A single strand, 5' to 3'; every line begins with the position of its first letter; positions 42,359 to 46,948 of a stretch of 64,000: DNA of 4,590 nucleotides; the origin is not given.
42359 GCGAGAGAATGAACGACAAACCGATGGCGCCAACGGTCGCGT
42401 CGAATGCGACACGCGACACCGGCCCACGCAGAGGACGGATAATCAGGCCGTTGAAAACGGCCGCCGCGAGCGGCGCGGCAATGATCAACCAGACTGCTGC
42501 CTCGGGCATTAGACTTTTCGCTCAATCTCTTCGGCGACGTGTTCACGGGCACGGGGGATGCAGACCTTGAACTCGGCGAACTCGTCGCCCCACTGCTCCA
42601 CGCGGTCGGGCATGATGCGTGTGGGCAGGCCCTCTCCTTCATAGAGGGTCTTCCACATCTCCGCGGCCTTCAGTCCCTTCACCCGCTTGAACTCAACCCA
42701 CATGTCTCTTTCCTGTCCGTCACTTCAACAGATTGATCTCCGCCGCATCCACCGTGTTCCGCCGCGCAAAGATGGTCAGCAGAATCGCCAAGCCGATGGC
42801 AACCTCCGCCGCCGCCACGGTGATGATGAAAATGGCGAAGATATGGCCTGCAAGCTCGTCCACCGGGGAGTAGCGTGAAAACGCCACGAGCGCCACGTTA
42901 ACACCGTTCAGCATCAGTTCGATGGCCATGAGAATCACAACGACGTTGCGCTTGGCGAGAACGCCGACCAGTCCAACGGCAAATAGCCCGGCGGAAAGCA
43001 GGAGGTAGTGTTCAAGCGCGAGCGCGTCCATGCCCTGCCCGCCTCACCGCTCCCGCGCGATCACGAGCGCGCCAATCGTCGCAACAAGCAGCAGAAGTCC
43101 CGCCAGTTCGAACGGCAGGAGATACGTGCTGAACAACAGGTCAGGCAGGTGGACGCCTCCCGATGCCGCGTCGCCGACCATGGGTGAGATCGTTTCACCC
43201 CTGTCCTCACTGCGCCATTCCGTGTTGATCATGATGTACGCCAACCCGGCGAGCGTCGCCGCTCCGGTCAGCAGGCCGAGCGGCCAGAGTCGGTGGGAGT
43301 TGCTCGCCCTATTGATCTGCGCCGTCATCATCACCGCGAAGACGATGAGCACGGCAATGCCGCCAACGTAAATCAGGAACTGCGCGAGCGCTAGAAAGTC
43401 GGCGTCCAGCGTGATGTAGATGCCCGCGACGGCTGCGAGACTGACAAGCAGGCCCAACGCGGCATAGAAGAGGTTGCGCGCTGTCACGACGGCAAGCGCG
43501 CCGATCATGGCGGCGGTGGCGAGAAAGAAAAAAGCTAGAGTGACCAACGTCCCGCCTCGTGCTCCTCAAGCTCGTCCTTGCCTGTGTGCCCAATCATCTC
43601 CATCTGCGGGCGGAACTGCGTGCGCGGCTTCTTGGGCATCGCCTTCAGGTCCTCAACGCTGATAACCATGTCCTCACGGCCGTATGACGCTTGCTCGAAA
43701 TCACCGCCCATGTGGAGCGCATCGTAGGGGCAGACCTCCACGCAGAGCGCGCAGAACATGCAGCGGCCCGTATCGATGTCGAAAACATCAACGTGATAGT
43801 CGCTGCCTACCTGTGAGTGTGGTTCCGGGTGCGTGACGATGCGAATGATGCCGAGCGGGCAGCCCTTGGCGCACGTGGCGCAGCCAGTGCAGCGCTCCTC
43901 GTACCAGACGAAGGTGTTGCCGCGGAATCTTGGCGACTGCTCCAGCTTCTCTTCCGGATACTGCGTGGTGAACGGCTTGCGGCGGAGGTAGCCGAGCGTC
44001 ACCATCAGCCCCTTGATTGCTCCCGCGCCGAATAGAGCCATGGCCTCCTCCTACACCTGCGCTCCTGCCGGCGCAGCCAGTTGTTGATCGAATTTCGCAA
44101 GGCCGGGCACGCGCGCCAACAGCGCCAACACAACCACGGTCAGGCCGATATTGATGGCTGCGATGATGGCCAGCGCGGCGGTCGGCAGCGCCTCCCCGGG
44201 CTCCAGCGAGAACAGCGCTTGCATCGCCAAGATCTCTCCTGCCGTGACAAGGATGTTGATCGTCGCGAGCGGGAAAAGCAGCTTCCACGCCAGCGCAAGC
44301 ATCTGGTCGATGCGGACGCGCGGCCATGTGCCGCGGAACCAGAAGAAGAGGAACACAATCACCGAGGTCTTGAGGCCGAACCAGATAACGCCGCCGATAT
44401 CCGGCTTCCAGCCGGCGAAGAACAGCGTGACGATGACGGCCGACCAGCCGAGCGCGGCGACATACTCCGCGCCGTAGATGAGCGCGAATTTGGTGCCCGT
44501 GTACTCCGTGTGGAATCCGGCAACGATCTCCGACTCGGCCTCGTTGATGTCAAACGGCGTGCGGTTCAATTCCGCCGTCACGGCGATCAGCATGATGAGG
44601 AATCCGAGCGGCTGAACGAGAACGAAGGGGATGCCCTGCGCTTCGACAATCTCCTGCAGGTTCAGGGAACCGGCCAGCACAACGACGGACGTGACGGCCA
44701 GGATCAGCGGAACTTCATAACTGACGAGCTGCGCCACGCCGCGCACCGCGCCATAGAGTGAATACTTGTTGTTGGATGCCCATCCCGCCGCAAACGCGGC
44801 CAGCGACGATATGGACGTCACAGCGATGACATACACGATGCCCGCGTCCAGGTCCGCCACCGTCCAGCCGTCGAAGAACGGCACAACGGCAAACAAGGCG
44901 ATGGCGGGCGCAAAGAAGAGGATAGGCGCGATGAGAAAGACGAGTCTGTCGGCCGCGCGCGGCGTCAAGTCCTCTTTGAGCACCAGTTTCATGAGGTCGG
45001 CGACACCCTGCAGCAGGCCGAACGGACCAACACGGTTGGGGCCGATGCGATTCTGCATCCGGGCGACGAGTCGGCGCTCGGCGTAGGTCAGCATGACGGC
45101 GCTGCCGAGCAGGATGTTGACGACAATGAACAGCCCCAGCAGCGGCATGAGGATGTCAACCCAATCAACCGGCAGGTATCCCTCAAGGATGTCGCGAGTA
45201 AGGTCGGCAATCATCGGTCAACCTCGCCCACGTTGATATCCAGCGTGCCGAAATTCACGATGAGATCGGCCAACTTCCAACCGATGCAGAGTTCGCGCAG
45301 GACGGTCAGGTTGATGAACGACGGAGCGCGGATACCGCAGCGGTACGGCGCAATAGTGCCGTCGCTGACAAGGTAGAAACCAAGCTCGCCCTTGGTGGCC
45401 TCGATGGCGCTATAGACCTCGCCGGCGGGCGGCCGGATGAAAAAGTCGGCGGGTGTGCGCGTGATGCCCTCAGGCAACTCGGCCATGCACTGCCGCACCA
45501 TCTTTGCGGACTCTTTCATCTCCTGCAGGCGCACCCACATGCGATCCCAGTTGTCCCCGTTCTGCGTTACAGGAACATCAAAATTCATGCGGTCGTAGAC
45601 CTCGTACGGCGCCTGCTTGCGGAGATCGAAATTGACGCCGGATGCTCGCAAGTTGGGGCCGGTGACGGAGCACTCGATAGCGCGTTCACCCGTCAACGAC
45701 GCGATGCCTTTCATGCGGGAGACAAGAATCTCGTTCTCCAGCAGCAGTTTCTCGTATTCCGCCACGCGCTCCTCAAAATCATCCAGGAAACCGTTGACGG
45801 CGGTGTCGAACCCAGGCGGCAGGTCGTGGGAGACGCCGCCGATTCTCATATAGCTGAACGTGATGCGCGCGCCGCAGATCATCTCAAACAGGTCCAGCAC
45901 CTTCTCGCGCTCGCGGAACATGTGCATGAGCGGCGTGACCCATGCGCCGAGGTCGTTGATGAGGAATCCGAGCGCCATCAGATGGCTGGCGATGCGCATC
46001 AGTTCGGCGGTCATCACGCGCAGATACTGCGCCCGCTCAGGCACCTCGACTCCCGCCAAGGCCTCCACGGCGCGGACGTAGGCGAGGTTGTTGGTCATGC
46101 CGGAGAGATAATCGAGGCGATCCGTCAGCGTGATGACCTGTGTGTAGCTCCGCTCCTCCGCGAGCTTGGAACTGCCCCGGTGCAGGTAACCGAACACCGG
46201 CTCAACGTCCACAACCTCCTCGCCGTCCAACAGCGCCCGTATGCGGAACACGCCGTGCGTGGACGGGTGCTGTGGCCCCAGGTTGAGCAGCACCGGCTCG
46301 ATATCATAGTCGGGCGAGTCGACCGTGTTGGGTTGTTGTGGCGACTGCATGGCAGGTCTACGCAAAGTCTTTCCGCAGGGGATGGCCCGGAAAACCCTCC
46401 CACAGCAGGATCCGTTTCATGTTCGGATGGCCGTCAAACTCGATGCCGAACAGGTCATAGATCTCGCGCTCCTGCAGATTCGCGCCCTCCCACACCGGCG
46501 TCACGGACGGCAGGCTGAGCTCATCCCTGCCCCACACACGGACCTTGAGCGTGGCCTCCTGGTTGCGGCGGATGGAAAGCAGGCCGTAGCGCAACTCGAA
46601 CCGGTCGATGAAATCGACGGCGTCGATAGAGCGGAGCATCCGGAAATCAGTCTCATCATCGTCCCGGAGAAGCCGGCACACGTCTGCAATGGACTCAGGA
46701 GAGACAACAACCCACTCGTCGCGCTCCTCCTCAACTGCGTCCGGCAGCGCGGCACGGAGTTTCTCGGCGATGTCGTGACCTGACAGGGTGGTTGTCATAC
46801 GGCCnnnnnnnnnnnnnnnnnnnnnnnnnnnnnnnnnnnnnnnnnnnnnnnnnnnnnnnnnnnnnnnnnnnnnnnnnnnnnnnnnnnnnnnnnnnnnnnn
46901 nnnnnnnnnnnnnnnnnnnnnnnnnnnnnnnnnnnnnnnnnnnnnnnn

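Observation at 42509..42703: Unannotated-type 64-aa soluble protein gene embedded between nuoK and nuoL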

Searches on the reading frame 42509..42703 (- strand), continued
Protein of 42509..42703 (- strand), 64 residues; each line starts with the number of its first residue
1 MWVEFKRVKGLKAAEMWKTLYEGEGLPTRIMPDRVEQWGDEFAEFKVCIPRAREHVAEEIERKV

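Call 76: search_protein_families(library=pfam, proteins=[L112:166-837:-, L112:877-2226:-, L112:2223-3260:-, L112:3247-4362:-, L112:4317-4943:-, L112:5195-6058:+, L112:8186-8854:-, L112:8990-9583:-, L112:1-129:+], max_evalue=0.001)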
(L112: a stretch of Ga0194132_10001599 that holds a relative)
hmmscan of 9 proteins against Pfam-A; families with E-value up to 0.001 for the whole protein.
L112:166-837:- (223 aa): 10 families
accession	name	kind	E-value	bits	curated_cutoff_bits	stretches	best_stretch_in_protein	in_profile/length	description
PF00037.32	Fer4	-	7.8e-11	41.8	21.1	1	141-163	2-24/24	4Fe-4S binding domain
PF12838.12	Fer4_7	-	1e-10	42.3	27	2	105-161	1-52/52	4Fe-4S dicluster domain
PF13187.11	Fer4_9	-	1.1e-08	35.4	27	0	104-121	35-52/52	4Fe-4S dicluster domain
PF12797.12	Fer4_2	-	1.5e-08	34.5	24.5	1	140-159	3-22/22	4Fe-4S binding domain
PF13484.11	Fer4_16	-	1.6e-07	32.4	30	1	147-183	2-37/66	4Fe-4S double cluster binding domain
PF14697.11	Fer4_21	-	1.3e-06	28.9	35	0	142-164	36-59/59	4Fe-4S dicluster domain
PF13237.11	Fer4_10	-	2.7e-05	24.5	25.5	1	105-158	8-53/53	4Fe-4S dicluster domain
PF12837.12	Fer4_6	-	3.4e-05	24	25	0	141-162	3-24/24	4Fe-4S binding domain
PF25160.1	LdpA_Fe-S-bd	-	0.00016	21.8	27.6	0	145-165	26-46/49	LdpA Fe-S cluster-binding domain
PF13183.11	Fer4_8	-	0.00023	22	27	0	144-162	2-20/68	4Fe-4S dicluster domain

L112:877-2226:- (449 aa): 4 families
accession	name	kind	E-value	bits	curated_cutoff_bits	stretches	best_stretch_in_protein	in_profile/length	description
PF03721.20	UDPG_MGDP_dh_N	-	8.9e-32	110.6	27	1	9-187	3-181/187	UDP-glucose/GDP-mannose dehydrogenase family, NAD binding domain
PF00984.24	UDPG_MGDP_dh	-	7e-22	77.8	25.4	1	216-304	2-93/94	UDP-glucose/GDP-mannose dehydrogenase family, central domain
PF03720.21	UDPG_MGDP_dh_C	-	1.5e-10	41.8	30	1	327-421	1-102/103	UDP-glucose/GDP-mannose dehydrogenase family, UDP binding domain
PF03446.21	NAD_binding_2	-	0.0003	21.3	21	1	9-108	2-82/161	NAD binding domain of 6-phosphogluconate dehydrogenase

L112:2223-3260:- (345 aa): 4 families
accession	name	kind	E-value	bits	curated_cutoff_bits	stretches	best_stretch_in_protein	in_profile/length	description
PF01408.29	GFO_IDH_MocA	-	2.9e-29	102.7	24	1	9-127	1-120/120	Oxidoreductase family, NAD-binding Rossmann fold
PF22725.1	GFO_IDH_MocA_C3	-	3.1e-23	82.5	27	1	135-245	1-123/124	GFO/IDH/MocA C-terminal domain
PF02894.22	GFO_IDH_MocA_C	-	1.2e-19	71.4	22.9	1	139-336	1-217/218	Oxidoreductase family, C-terminal alpha/beta domain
PF03807.23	F420_oxidored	-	0.00093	20.2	21.6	0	10-89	1-79/94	NADP oxidoreductase coenzyme F420-dependent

L112:3247-4362:- (371 aa): 2 families
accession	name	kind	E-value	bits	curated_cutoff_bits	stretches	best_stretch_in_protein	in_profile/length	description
PF01041.23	DegT_DnrJ_EryC1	-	1.7e-131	439.2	19.8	1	26-367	3-359/360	DegT/DnrJ/EryC1/StrS aminotransferase family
PF01053.26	Cys_Met_Meta_PP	-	0.00023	20.3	27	1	51-173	56-178/381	Cys/Met metabolism PLP-dependent enzyme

L112:4317-4943:- (208 aa): 4 families
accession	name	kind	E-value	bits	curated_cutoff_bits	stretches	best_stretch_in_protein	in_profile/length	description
PF00132.30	Hexapep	-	1.4e-20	72.5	27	3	48-81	1-34/36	Bacterial transferase hexapeptide (six repeats)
PF25084.1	LbH_EIF2B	-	7.1e-12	45.7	54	1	18-101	9-95/105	EIF2B subunit epsilon LbH domain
PF14602.12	Hexapep_2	-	3.1e-10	40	27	2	50-82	3-33/34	Hexapeptide repeat of succinyl-transferase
PF21711.3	DCTN5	-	0.00031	20.9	40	0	45-96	98-150/182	Dynactin subunit 5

L112:5195-6058:+ (287 aa): 1 family
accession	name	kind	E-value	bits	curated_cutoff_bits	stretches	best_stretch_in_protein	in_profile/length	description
PF07085.17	DRTGG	-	4.8e-21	75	25.2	1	145-250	1-104/105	DRTGG domain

L112:8186-8854:- (222 aa): 0 families

L112:8990-9583:- (197 aa): 0 families

L112:1-129:+ (43 aa): 1 family
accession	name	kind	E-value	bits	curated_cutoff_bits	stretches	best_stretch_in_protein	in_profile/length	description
PF00346.24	Complex1_49kDa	-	1.6e-13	50.8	24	1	1-43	229-271/271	Respiratory-chain NADH dehydrogenase, 49 Kd subunit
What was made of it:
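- L112 has a nuoD 3' end on the same strand 5 kb upstream (call 76).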

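Call 78: list_cluster_members(proteins=[window:42509-42703:-, P0101])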
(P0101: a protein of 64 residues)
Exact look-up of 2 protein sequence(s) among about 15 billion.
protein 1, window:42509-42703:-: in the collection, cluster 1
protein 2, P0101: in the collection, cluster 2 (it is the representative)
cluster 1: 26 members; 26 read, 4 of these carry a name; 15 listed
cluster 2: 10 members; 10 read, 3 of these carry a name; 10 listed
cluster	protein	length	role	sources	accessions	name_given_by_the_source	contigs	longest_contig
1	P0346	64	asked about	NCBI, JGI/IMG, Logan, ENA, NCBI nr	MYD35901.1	MAG: hypothetical protein F4X20_02590 [Dehalococcoidia bacterium] | hypothetical protein [Dehalococcoidia bacterium]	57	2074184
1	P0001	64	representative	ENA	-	-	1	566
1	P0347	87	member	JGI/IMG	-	hypothetical protein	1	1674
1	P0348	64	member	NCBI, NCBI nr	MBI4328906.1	MAG: hypothetical protein HY685_03460 [Chloroflexi bacterium] | hypothetical protein [Chloroflexota bacterium]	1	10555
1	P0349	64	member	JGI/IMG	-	hypothetical protein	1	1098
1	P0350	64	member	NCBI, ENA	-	-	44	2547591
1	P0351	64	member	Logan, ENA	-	-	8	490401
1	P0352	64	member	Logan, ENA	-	-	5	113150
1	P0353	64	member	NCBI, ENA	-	-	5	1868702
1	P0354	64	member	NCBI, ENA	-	-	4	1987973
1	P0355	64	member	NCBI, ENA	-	-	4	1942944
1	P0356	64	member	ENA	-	-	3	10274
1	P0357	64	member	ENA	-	-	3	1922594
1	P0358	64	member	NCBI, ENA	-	-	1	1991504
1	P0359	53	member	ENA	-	-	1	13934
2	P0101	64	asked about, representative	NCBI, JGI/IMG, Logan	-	hypothetical protein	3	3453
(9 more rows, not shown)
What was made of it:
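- Checked: The exact protein is MYD35901.1, 'hypothetical protein' (call 78).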

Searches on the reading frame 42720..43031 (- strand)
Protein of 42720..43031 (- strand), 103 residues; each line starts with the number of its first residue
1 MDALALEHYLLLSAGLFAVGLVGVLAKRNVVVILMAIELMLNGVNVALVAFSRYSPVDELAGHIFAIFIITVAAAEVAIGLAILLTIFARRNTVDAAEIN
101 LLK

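Call 3: search_protein_families(library=pfam, proteins=[window:42720-43031:-], max_evalue=10)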
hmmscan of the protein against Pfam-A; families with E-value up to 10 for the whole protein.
window:42720-43031:- (103 aa): 4 families
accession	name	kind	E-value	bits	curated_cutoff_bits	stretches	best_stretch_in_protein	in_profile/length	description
PF00420.29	Oxidored_q2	-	2e-26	92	26.1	1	8-103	1-94/95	NADH-ubiquinone/plastoquinone oxidoreductase chain 4L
PF00746.26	Gram_pos_anchor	-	0.28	11.6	20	1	9-28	18-37/43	LPXTG cell wall anchor motif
PF02706.20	Wzz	-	3.2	8.6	25.5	1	20-55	7-42/91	Chain length determinant protein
PF07589.16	PEP-CTERM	-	7.7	7.2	20.7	0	15-28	10-23/24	PEP-CTERM motif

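Call 4: search_protein_families(library=ncbifam, proteins=[window:42720-43031:-], max_evalue=10)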
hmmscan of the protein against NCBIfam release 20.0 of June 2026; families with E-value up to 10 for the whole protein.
window:42720-43031:- (103 aa): 14 families
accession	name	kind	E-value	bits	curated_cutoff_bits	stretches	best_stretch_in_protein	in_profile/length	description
NF004322.0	PRK05715.1-4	equivalog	1.6e-35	121.2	128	1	3-103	3-103/104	NADH-quinone oxidoreductase subunit NuoK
NF004320.0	PRK05715.1-2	equivalog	2.8e-31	107.5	57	1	5-103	2-98/99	NADH-quinone oxidoreductase subunit NuoK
NF040614.1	F420_dehyd_FpoK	exception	2.4e-29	101.7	145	1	6-103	2-97/98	F420H2 dehydrogenase subunit FpoK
NF004323.0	PRK05715.1-5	equivalog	3.9e-29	100.9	89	1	4-103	3-101/102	NADH-quinone oxidoreductase subunit NuoK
NF004321.0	PRK05715.1-3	equivalog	4.8e-29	100.6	91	1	4-103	2-100/101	NADH-quinone oxidoreductase subunit NuoK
NF004319.0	PRK05715.1-1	equivalog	5.5e-19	68.2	101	1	4-98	2-94/100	NADH-quinone oxidoreductase subunit NuoK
NF005618.0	PRK07375.1-3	equivalog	0.00014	22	107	1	10-53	9-52/119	putative monovalent cation/H+ antiporter subunit C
NF008556.0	PRK11492.1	equivalog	0.0003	20.7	136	1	4-76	122-198/216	hydrogenase 4 membrane subunit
NF047860.1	Tet-DihydfolSynFolCMyb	equivalog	0.018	13.9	700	1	19-68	362-411/468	bifunctional tetrahydrofolate synthase/dihydrofolate synthase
NF006250.0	PRK08388.1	equivalog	0.19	12.2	137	1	16-50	12-46/119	putative monovalent cation/H+ antiporter subunit C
NF005620.0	PRK07375.1-5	equivalog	0.31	11.1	91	1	18-50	13-45/113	putative monovalent cation/H+ antiporter subunit C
NF038142.1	exosort_XrtW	exception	0.31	9.3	425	1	25-87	202-267/494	exosortase W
NF005621.0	PRK07375.1-6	equivalog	0.39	10.6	126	1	8-98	22-112/120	putative monovalent cation/H+ antiporter subunit C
NF033218.1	anchor_AmaP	equivalog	1.6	8.5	55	1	29-93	6-74/166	alkaline shock response membrane anchor protein AmaP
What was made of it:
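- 42720..43031 (-): nuoK (103 aa), immediately upstream. PF00420 at 92 bits and NF004320 at 107.5 bits, above its cutoff of 57 (calls 3, 4).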

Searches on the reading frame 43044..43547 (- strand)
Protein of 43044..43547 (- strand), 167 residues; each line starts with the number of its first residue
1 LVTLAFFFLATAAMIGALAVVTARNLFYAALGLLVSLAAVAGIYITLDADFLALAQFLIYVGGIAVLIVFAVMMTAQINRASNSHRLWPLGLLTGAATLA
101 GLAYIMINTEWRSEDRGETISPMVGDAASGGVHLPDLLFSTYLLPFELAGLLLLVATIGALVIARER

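Call 3: search_protein_families(library=pfam, proteins=[window:43044-43547:-], max_evalue=10)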
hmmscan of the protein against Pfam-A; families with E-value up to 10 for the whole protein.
window:43044-43547:- (167 aa): 3 families
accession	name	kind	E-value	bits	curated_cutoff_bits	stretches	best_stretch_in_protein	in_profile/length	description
PF00499.25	Oxidored_q3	-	1.5e-35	122.5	33.2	1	16-163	1-146/146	NADH-ubiquinone/plastoquinone oxidoreductase chain 6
PF09843.14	DUF2070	-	6.1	5.5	30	1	3-106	78-173/561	Predicted membrane protein (DUF2070)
PF13244.11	MbhD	-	7.7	7.2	27.2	1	13-72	3-62/67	MBH, subunit D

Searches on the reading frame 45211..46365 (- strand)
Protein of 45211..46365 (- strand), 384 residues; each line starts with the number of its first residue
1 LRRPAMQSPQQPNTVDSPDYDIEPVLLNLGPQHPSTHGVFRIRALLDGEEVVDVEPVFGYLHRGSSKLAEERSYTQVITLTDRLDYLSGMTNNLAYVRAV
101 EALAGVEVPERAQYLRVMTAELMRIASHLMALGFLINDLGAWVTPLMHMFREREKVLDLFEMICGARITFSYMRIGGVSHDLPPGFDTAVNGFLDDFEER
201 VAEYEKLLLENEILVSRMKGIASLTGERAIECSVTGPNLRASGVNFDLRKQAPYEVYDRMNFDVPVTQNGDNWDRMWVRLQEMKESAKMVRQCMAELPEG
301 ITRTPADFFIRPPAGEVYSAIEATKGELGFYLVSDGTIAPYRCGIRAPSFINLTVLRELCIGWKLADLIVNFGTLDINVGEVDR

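Call 80: search_protein_families(library=pfam, proteins=[window:45211-46365:-], max_evalue=0.00001)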
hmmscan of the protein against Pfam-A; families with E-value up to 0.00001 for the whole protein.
window:45211-46365:- (384 aa): 1 family
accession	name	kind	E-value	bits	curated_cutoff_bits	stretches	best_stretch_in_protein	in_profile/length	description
PF00346.24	Complex1_49kDa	-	8.4e-93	310.8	24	1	138-384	1-271/271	Respiratory-chain NADH dehydrogenase, 49 Kd subunit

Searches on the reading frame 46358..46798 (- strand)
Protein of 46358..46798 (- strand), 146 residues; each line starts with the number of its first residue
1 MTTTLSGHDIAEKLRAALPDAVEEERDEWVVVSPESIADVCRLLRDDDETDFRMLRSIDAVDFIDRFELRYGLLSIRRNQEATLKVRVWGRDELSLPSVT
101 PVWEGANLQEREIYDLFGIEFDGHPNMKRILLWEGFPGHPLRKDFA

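Call 80: search_protein_families(library=pfam, proteins=[window:46358-46798:-], max_evalue=0.00001)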
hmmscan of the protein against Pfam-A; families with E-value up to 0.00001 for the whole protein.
window:46358-46798:- (146 aa): 1 family
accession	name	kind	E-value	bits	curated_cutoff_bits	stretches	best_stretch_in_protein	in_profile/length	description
PF00329.25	Complex1_30kDa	-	2.9e-40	138.1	22.5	1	30-145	1-118/124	Respiratory-chain NADH dehydrogenase, 30 Kd subunit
